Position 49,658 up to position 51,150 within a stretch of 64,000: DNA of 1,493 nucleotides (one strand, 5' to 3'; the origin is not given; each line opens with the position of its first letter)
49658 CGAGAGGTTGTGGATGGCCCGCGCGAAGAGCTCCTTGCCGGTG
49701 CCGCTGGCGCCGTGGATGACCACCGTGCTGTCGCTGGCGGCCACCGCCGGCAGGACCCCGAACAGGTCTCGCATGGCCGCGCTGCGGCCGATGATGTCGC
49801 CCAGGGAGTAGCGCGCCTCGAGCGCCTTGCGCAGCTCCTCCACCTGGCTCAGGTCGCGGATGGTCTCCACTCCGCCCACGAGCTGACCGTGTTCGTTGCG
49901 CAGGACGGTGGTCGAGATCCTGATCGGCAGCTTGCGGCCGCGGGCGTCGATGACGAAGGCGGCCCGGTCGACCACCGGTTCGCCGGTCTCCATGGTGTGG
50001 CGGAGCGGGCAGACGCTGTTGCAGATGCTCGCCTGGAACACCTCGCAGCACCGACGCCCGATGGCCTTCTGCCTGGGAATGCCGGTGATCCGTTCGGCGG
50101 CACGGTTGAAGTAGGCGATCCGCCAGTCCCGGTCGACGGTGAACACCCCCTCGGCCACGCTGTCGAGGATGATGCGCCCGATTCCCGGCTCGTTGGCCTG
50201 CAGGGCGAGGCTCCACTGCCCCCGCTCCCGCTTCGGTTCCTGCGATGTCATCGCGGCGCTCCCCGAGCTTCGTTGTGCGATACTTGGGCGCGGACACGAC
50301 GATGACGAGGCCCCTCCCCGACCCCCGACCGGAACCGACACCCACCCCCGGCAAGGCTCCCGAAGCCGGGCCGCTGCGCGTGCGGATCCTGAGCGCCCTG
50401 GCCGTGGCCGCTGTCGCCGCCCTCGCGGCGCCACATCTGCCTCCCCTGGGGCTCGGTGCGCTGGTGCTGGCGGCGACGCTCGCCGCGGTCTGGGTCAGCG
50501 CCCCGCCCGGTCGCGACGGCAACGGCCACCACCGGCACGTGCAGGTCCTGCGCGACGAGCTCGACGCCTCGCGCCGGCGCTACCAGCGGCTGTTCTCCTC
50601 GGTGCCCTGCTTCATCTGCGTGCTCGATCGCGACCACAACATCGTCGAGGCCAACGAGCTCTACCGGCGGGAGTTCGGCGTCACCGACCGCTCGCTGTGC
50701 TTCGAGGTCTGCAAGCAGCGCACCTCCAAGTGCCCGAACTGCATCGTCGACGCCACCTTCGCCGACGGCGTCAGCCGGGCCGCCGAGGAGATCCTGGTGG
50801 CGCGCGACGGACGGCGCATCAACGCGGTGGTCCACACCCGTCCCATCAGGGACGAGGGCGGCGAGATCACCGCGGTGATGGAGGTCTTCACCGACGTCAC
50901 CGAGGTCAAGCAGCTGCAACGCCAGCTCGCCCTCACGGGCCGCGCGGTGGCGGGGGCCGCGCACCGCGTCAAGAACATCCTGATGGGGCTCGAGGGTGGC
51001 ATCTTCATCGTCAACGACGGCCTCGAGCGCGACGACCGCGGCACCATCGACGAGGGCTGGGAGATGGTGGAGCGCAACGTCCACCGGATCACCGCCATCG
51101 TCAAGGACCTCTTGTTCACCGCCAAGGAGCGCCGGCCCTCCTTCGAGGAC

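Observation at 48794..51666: Divergent EBP and histidine kinase both carry four-cysteine PAS domains next to dsrA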

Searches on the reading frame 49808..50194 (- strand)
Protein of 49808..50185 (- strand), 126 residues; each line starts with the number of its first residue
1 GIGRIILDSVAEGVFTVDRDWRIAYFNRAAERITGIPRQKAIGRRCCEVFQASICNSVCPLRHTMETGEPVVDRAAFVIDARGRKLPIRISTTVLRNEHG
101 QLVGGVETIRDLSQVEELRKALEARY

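Call 10: search_solved_structures(query=window:49808-50185:-, max_evalue=1, show_alignments=3)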
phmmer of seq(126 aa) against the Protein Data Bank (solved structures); distinct sequences matched with E-value up to 1: 33.
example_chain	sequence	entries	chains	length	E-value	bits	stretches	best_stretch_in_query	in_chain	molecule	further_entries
3a0r_A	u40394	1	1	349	3.4e-05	27.2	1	5-115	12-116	Sensor protein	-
6rhg_A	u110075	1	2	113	0.0032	20.9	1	18-109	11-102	Multi-sensor hybrid histidine kinase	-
3a0v_A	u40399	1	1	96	0.0034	20.8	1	13-105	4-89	Sensor protein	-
9vf7_A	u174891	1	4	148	0.0039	20.6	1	3-71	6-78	histidine kinase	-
3a0s_A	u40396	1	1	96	0.0041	20.5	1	13-72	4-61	Sensor protein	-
8pky_A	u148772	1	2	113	0.014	18.8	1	18-113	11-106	histidine kinase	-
6ywi_A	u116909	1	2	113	0.037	17.4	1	18-109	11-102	Multi-sensor hybrid histidine kinase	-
9u5n_A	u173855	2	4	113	0.045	17.1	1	18-109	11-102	histidine kinase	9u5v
6dgg_A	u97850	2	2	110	0.048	17.1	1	14-52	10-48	RpfR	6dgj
5xgb_A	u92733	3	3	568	0.048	17.1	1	4-51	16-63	Uncharacterized protein | Uncharacterized protein PA0861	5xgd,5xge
6rhf_A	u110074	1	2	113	0.049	17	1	18-109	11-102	Multi-sensor hybrid histidine kinase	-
6ywh_A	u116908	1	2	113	0.05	17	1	18-109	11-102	Multi-sensor hybrid histidine kinase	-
6yx4_A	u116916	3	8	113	0.052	16.9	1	18-109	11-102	Multi-sensor hybrid histidine kinase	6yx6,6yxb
6yxc_A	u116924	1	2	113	0.053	16.9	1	18-109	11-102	Multi-sensor hybrid histidine kinase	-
6ywg_A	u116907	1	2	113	0.055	16.9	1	18-109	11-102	Multi-sensor hybrid histidine kinase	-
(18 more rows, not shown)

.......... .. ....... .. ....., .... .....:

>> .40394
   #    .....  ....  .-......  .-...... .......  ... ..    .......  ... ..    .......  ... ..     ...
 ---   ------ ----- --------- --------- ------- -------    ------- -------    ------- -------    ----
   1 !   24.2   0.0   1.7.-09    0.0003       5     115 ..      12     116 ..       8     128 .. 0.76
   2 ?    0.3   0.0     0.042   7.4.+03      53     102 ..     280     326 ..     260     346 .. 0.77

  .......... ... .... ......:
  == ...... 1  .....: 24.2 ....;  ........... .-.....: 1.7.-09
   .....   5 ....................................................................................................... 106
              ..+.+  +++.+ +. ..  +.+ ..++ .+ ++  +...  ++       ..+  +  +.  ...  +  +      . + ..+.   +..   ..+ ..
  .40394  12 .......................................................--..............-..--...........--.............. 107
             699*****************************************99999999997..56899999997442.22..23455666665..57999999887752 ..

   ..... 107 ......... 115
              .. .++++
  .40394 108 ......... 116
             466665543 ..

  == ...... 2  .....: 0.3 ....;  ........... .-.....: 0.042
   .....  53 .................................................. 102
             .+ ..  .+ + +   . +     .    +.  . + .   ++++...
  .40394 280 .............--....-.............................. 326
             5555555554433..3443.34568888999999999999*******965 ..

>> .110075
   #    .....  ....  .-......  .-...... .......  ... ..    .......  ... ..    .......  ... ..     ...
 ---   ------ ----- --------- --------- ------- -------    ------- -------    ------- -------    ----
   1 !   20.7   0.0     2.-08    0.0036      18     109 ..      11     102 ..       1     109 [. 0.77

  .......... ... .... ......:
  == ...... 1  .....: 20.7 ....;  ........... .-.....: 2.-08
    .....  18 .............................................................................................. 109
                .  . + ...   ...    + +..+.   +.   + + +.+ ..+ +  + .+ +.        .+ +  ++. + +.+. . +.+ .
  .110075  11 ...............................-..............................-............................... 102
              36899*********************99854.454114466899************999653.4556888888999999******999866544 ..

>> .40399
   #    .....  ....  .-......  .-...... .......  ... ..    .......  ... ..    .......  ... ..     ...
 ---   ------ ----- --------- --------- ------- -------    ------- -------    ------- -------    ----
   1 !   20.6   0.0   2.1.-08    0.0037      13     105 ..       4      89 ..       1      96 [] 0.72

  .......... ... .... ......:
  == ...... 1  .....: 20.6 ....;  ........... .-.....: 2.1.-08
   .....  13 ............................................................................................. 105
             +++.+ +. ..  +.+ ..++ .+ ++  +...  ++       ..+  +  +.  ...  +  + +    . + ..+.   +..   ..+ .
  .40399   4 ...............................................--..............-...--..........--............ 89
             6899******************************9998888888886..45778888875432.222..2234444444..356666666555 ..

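Call 36: find_related_loci(query=A3, collection=genome_contigs, flank=6000)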
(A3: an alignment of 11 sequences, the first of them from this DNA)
Query A3 (121 aa) in genome_contigs; peptide patterns used: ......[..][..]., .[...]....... (x = any residue, [..] = any of these).
600 stretches matched a pattern (row limit reached: there are more); 536 encode a relative of the query (tblastn E <= 1e-3); the best 80 are kept; 80 distinct loci.
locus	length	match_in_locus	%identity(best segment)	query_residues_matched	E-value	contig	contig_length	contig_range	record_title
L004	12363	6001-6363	76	1-121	3e-64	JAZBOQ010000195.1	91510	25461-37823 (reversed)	MAG: Thermoanaerobaculales bacterium isolate bin.607 k117_6285343, whole genome shotgun sequence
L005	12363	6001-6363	78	1-121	9e-64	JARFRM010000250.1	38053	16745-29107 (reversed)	MAG: Thermoanaerobaculales bacterium isolate MAG_Ve_Sed_50 k141_2696813, whole genome shotgun sequence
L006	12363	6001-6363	79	1-121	1e-63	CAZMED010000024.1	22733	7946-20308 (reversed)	MAG TPA_asm: uncultured Thermoanaerobaculia bacterium isolate binchicken_co176_97 genome assembly, contig: NODE_1161_len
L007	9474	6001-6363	79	1-121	2e-63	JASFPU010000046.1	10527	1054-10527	MAG: Holophagae bacterium isolate D0819S02metaG_Bin_252 D0819S02metaG_FD_scaffold_610_c1, whole genome shotgun sequence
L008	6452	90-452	78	1-121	9e-63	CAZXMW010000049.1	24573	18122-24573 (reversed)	MAG TPA_asm: uncultured Thermoanaerobaculia bacterium isolate SRP141376_co3_382 genome assembly, contig: NODE_5405_lengt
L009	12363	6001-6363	74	1-121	3e-59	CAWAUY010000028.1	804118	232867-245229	MAG: Candidatus Sulfomarinibacteraceae bacterium isolate MFD03804.bin.2.94 genome assembly, contig: contig_63705, whole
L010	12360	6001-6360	76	2-121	2e-59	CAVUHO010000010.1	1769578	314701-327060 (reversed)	MAG: Candidatus Sulfomarinibacteraceae bacterium isolate MFD04716.bin.1.4 genome assembly, contig: contig_6143, whole ge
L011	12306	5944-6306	63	1-121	7e-53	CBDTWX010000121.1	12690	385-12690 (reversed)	MAG TPA_asm: uncultured Thermoanaerobaculia bacterium isolate ERR2431952_concoct_53 genome assembly, contig: ERZ23880211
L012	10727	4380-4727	65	6-121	3e-49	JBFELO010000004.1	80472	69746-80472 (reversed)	MAG: Candidatus Sulfomarinibacteraceae bacterium isolate Mix_mud02.2020.12.51 k141_232396_length_80472_cov_10.9949, whol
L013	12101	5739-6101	58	1-121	2e-48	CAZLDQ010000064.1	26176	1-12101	MAG TPA_asm: uncultured Planctomycetaceae bacterium isolate SRP167436_co1_175 genome assembly, contig: NODE_2750_length_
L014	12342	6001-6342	61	8-121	6e-48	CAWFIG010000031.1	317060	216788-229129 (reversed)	MAG: uncultured Planctomycetia bacterium isolate MFD02416.bin.2.188 genome assembly, contig: contig_87788, whole genome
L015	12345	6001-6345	59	7-121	7e-48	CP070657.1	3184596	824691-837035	MAG: Deltaproteobacteria bacterium isolate bin80 chromosome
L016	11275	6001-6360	62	2-121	6e-48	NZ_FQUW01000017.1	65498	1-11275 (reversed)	Desulfofundulus australicus DSM 11792, whole genome shotgun sequence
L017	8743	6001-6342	60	8-121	1e-47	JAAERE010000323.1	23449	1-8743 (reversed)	MAG: bacterium isolate Gpa_37 GpaG_CONTIG2441572, whole genome shotgun sequence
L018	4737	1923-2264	62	8-121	9e-48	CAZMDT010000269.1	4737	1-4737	MAG TPA_asm: uncultured Planctomycetaceae bacterium isolate SRP185410_co2_16 genome assembly, contig: NODE_27259_length_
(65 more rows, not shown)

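Call 47: search_solved_structures(query=A3, max_evalue=0.1, show_alignments=5)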
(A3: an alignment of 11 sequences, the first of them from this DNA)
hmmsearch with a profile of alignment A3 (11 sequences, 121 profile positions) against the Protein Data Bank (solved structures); distinct sequences matched with E-value up to 0.1: 51.
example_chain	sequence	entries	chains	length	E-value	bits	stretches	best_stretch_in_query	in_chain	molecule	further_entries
3a0r_A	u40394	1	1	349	9.7e-05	25.7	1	6-52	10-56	Sensor protein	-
6rhg_A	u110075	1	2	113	0.00017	25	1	22-114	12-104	Multi-sensor hybrid histidine kinase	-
5fq1_A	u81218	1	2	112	0.00061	23.1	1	7-53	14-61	HISTIDINE KINASE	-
8bjp_AAA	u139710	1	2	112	0.00065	23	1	7-53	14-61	cytoplasmic PAS domain of CitA from Geobacillus thermodenitrificans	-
8pky_A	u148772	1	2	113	0.0013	22.1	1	22-116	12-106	histidine kinase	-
9irk_C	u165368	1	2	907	0.0022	21.4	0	17-55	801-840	Phytochrome B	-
9iuz_B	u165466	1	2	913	0.0022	21.3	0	17-55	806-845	Phytochrome B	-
9cdr_A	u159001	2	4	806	0.0022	21.3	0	17-48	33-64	Oxygen sensor protein DosP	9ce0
9cmf_A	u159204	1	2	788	0.0023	21.3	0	17-48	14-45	Oxygen sensor protein DosP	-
9bgv_A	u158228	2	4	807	0.0023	21.3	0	17-48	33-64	Oxygen sensor protein DosP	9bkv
9clo_A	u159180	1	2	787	0.0023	21.2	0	17-48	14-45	Oxygen sensor protein DosP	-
8isj_A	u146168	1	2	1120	0.0027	21.1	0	14-116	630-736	Phytochrome A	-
8iff_A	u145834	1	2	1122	0.0027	21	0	14-116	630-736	Phytochrome A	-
8f5z_B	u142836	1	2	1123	0.0027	21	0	14-116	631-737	Phytochrome A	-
8isi_A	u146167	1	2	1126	0.0027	21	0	14-116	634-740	Phytochrome A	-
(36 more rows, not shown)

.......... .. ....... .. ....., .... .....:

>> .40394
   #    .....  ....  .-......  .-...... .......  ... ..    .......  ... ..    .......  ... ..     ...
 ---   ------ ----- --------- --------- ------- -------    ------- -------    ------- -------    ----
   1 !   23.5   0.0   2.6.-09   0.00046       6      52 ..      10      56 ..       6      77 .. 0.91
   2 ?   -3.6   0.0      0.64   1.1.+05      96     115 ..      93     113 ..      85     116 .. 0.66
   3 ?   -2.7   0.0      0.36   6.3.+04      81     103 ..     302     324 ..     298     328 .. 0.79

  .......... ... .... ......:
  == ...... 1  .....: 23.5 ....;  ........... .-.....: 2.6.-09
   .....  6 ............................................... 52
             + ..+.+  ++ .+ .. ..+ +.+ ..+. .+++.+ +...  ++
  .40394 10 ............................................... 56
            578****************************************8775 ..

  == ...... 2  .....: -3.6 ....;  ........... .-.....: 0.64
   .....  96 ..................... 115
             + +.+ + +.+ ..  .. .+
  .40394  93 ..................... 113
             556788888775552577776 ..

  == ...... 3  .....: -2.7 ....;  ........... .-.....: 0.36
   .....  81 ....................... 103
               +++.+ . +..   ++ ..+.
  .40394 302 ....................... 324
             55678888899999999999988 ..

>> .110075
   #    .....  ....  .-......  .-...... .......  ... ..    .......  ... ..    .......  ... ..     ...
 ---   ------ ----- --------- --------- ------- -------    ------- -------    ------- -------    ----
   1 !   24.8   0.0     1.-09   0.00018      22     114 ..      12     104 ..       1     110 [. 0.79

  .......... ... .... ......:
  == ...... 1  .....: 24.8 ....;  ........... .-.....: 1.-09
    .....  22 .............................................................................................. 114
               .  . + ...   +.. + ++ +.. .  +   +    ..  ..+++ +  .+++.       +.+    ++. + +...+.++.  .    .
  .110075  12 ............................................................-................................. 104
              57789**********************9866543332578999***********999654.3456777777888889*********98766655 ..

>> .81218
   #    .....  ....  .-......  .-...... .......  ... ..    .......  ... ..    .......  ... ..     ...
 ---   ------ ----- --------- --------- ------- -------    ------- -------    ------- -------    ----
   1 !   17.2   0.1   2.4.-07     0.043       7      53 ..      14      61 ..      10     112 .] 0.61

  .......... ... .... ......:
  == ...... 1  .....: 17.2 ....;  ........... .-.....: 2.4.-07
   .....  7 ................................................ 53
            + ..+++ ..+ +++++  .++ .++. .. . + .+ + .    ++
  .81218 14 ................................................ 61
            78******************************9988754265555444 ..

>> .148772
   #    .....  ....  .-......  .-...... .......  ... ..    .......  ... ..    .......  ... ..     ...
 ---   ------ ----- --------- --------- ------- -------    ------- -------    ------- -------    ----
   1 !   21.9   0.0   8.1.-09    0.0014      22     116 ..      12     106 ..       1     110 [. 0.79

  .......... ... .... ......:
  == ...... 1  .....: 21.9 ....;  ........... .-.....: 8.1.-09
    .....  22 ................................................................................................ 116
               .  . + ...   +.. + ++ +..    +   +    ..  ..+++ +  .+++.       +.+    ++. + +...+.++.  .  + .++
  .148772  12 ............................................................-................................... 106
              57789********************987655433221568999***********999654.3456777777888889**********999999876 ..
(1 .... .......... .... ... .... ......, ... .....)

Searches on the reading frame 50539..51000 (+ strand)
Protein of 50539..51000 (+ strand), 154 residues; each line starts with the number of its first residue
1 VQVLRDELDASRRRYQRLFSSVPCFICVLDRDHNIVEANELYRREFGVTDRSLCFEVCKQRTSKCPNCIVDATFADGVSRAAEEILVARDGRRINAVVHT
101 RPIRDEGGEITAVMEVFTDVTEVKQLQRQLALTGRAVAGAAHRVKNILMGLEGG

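Call 11: search_solved_structures(query=window:50539-51000:+, max_evalue=1, show_alignments=3)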
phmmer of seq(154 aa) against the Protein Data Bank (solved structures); distinct sequences matched with E-value up to 1: 7.
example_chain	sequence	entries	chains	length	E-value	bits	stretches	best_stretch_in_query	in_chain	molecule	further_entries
3bwl_A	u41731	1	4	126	0.058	16.7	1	7-53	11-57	Sensor protein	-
5hwv_A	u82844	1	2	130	0.1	15.9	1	25-135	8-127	Sensor histidine kinase TodS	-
5hwt_A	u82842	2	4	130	0.13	15.7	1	25-135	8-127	Sensor histidine kinase TodS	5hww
6zj8_A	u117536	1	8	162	0.33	14.3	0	17-132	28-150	Virulence sensor protein BvgS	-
6ywq_A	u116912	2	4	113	0.76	13.1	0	83-121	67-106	Multi-sensor hybrid histidine kinase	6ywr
8pky_A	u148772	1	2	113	0.77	13.1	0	83-121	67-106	histidine kinase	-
6rhg_A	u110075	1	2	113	0.98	12.8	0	83-121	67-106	Multi-sensor hybrid histidine kinase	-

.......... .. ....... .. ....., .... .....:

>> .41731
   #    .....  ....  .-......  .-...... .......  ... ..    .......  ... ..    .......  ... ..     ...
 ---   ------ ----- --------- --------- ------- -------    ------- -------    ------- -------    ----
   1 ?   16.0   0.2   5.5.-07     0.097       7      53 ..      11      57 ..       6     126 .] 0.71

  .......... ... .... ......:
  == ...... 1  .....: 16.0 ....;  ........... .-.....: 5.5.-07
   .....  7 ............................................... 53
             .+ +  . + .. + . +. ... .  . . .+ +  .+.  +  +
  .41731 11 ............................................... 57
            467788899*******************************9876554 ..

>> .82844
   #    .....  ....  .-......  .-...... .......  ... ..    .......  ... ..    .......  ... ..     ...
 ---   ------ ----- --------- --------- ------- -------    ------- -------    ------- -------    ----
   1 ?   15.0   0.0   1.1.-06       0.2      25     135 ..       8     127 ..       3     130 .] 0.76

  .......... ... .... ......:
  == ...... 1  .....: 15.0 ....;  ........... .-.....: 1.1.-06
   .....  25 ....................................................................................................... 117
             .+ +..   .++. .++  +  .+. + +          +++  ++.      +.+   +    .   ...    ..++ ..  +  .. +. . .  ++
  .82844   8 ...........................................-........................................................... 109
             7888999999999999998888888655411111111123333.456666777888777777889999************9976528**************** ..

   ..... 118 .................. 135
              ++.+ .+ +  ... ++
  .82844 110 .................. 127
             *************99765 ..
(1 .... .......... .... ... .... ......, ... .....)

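Call 69: search_protein_representatives(protein=window:50554-50946:+)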
Query: 131 residues. Proteins with E-value up to 0.001 (for the whole library): 21140; up to 1e-10: 2405; up to 1e-30: 94. The best 150 are listed.
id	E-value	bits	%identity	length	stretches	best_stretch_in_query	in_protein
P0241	4.4e-98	340.2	49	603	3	2-126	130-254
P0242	3.0e-94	327.8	44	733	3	2-125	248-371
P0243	6.4e-91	317.0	42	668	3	3-130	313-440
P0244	3.2e-75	266.4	38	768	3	2-126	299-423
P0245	1.2e-70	251.6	29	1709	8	1-126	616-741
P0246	4.9e-69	246.4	51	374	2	2-131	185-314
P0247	3.0e-63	227.7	47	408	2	1-129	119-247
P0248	4.7e-62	223.8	43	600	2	3-125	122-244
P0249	2.3e-61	221.6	30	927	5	2-125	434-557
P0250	2.1e-60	218.5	45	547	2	3-131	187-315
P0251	1.5e-57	209.3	46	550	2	2-131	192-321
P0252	3.9e-57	208.0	40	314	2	2-130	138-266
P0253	6.1e-57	207.3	72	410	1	2-131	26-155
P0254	1.7e-56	205.9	72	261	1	2-131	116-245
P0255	7.4e-56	203.8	44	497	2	2-130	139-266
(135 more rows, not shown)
